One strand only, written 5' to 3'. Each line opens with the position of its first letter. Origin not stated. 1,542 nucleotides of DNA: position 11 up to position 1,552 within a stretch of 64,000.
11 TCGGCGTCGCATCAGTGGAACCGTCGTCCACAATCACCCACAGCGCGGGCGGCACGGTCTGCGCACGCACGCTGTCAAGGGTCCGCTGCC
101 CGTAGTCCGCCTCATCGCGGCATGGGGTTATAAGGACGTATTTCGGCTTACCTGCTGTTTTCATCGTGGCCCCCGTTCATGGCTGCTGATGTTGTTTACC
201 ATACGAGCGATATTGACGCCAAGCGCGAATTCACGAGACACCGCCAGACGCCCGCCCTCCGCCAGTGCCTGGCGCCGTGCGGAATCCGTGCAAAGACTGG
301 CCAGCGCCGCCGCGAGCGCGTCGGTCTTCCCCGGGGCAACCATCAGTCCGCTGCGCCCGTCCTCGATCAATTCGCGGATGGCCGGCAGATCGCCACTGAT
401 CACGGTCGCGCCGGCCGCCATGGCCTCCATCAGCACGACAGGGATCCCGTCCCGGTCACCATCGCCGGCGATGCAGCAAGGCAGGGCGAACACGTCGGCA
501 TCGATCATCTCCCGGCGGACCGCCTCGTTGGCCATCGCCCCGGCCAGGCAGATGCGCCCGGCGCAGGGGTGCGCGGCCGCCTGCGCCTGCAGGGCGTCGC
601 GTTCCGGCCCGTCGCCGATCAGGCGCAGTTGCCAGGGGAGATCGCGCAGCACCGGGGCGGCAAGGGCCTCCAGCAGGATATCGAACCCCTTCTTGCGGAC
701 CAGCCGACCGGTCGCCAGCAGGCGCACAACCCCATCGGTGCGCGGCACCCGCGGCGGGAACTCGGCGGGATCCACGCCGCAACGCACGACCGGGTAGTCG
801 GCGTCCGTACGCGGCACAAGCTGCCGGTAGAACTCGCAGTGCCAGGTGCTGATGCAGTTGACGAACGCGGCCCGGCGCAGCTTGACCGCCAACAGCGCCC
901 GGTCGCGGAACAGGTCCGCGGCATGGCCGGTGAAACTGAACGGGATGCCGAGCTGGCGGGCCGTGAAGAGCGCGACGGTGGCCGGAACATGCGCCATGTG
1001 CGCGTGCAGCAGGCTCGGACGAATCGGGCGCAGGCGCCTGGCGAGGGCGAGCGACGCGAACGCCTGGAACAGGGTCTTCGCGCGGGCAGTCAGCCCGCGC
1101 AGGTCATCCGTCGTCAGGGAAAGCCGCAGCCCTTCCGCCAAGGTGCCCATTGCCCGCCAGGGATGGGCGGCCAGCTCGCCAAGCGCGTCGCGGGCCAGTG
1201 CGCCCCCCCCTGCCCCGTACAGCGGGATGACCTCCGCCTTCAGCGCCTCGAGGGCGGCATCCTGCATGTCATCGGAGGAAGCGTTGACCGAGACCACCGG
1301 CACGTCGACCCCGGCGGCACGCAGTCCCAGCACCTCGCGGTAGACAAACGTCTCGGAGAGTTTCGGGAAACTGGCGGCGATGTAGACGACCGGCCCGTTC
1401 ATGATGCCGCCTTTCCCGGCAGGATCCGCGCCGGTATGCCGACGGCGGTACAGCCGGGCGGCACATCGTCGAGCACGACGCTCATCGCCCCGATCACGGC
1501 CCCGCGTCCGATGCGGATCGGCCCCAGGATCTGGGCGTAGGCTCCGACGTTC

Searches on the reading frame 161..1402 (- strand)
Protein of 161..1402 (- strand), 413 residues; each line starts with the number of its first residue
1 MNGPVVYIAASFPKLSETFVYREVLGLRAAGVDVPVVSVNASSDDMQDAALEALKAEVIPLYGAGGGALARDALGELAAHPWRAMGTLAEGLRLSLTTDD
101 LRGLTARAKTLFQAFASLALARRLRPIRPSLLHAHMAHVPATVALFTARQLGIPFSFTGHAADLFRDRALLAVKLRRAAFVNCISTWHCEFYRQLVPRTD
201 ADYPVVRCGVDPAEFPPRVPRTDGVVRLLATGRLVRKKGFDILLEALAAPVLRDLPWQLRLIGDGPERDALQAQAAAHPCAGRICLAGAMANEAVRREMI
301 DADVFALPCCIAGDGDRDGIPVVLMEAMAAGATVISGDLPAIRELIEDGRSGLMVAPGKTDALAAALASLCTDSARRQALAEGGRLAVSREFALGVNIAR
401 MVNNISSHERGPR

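Call 59: search_protein_families(library=ncbifam, proteins=[window:161-1402:-], max_evalue=1e-10)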
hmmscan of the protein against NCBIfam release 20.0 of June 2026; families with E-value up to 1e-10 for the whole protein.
window:161-1402:- (413 aa): 9 families
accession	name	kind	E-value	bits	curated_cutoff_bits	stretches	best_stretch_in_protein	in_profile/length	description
NF041876.1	EPS_EpsE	equivalog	2e-48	165.6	400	1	7-394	3-382/389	exopolysaccharide biosynthesis GT4 family glycosyltransferase EpsE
TIGR04005.1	wcaL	equivalog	6.6e-27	94.4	537.6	1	7-392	5-390/406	colanic acid biosynthesis glycosyltransferase WcaL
TIGR04063.1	stp3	hypoth_equivalog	3.5e-23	82.1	442.05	1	236-400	224-387/397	TIGR04063 family PEP-CTERM/XrtA system glycosyltransferase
TIGR03088.1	stp2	hypoth_equivalog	9.2e-21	74.3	409.05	1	120-398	73-363/374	TIGR03088 family PEP-CTERM/XrtA system glycosyltransferase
NF047684.1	TeichurnBiosyTuaC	equivalog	6.6e-19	68.1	550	1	230-401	224-382/391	teichuronic acid biosynthesis protein TuaC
TIGR03999.1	thiol_BshA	equivalog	7.4e-14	51.5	273.7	1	251-394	224-359/375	N-acetyl-alpha-D-glucosaminyl L-malate synthase BshA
NF038229.1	Glyco4_Geo_Pelo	equivalog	1.2e-13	50.9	400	1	117-394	44-322/338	GPMC system family 4 glycosyltransferase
NF038298.1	EPS_HpsO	equivalog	6.5e-12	44.9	575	1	231-385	207-364/388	hormogonium polysaccharide biosynthesis glycosyltransferase HpsO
TIGR04047.1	MSMEG_0565_glyc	hypoth_equivalog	8.5e-11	41.5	259.85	0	157-387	115-355/373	MSMEG_0565 family glycosyltransferase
